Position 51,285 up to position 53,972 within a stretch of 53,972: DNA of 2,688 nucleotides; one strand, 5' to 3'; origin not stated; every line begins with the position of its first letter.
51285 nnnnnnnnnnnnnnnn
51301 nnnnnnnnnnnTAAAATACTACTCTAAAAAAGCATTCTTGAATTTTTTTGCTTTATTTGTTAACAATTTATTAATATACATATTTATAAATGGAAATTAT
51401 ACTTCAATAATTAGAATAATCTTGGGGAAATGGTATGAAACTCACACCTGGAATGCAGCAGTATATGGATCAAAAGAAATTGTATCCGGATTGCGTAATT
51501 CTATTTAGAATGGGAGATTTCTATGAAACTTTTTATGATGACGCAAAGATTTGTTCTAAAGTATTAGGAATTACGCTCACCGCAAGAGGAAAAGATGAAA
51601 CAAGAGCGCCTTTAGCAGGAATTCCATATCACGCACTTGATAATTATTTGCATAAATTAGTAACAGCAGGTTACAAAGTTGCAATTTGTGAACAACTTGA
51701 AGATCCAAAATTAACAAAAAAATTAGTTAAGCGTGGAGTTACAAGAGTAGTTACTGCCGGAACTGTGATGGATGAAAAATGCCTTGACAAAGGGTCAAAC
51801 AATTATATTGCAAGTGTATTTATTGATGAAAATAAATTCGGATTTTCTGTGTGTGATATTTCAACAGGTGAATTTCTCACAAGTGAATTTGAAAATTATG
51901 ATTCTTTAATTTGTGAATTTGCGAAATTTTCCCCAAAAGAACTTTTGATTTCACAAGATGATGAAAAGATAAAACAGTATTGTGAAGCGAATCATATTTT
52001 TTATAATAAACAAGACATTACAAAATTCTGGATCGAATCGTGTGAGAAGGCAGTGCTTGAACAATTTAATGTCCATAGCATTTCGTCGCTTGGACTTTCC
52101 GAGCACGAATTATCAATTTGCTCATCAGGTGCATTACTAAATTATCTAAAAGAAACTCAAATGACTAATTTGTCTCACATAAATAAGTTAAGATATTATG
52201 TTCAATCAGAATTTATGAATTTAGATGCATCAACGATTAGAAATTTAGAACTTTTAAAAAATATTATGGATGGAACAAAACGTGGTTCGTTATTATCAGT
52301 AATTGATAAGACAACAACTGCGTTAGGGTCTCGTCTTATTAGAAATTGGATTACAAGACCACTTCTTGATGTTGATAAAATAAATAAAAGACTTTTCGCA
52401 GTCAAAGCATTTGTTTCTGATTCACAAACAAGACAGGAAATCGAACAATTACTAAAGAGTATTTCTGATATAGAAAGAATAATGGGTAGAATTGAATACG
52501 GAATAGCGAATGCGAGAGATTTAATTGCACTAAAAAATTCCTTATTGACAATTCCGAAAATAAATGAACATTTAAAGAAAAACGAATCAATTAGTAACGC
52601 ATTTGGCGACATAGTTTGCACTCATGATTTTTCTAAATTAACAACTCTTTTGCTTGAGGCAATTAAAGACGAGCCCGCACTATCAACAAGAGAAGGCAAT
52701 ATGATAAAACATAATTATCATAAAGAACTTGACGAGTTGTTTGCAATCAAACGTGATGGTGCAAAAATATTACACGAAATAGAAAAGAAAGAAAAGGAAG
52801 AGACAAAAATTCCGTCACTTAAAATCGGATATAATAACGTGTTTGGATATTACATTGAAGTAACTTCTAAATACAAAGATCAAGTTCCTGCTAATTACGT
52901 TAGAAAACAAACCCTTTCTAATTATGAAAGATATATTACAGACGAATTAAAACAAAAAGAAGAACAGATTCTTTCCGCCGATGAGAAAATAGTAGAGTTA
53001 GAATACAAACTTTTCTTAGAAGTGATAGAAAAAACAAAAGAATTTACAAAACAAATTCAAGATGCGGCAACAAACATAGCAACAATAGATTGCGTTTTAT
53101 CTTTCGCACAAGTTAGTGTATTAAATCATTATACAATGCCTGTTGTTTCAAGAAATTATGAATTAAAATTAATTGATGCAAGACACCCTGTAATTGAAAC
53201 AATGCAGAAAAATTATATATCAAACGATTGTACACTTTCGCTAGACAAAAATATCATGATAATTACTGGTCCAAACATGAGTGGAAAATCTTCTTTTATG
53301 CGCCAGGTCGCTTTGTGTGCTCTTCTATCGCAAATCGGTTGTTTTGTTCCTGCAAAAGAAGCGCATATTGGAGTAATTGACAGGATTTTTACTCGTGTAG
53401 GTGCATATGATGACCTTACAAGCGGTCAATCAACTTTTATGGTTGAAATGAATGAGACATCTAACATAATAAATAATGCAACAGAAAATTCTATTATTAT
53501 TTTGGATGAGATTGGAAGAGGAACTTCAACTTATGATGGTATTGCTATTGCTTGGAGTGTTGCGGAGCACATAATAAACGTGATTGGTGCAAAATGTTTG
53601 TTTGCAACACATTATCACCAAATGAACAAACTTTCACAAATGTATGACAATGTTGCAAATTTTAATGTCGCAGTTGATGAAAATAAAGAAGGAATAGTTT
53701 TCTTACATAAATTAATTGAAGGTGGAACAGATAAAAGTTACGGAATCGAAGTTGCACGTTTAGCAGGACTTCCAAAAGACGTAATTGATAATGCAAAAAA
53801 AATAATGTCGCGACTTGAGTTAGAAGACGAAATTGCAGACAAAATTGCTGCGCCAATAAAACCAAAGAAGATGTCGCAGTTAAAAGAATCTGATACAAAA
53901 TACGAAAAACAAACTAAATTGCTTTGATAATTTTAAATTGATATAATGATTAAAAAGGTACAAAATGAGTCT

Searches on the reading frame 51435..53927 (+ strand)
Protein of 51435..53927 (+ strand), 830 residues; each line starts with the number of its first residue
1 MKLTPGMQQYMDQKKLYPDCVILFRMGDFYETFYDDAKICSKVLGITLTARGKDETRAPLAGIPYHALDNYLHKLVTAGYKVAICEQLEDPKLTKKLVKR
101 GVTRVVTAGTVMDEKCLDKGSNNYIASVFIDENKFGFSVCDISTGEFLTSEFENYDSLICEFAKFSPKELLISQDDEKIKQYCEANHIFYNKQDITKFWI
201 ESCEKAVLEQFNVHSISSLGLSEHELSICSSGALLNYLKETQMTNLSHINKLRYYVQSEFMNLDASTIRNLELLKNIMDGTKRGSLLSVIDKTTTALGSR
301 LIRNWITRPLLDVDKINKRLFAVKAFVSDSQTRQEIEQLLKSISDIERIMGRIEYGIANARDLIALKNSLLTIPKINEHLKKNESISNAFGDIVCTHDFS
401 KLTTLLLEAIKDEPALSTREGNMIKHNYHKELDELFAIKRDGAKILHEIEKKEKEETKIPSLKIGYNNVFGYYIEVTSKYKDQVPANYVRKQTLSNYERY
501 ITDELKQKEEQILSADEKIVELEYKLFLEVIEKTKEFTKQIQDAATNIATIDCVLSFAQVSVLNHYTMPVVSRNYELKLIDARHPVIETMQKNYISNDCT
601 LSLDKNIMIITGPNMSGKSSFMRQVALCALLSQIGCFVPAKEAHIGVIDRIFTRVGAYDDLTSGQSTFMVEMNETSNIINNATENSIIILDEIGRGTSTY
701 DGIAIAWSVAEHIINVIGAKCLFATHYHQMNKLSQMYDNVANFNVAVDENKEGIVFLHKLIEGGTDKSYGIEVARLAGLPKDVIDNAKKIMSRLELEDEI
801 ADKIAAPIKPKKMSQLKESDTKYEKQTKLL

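Call 8: search_protein_families(library=pfam, proteins=[window:51435-53927:+])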
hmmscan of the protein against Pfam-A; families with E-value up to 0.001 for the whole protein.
window:51435-53927:+ (830 aa): 5 families
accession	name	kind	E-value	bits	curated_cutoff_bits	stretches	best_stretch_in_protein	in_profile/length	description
PF00488.27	MutS_V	-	2.2e-85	285.8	30.2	1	608-795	1-188/188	MutS domain V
PF05192.23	MutS_III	-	1.2e-52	179.5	34.1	1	266-558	1-194/194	MutS domain III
PF01624.25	MutS_I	-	1.7e-41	141.4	20.6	1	4-114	1-112/113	MutS domain I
PF05188.22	MutS_II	-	3.4e-30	105.6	25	1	123-249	1-132/133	MutS domain II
PF05190.23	MutS_IV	-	4e-28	98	22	1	427-517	1-91/92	MutS family domain IV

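Call 63: find_encoding_contigs(protein=window:51435-53927:+, flank=10000, max_places=6)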
Protein window:51435-53927:+ (830 aa): no gene with exactly this product is on record in the collection.
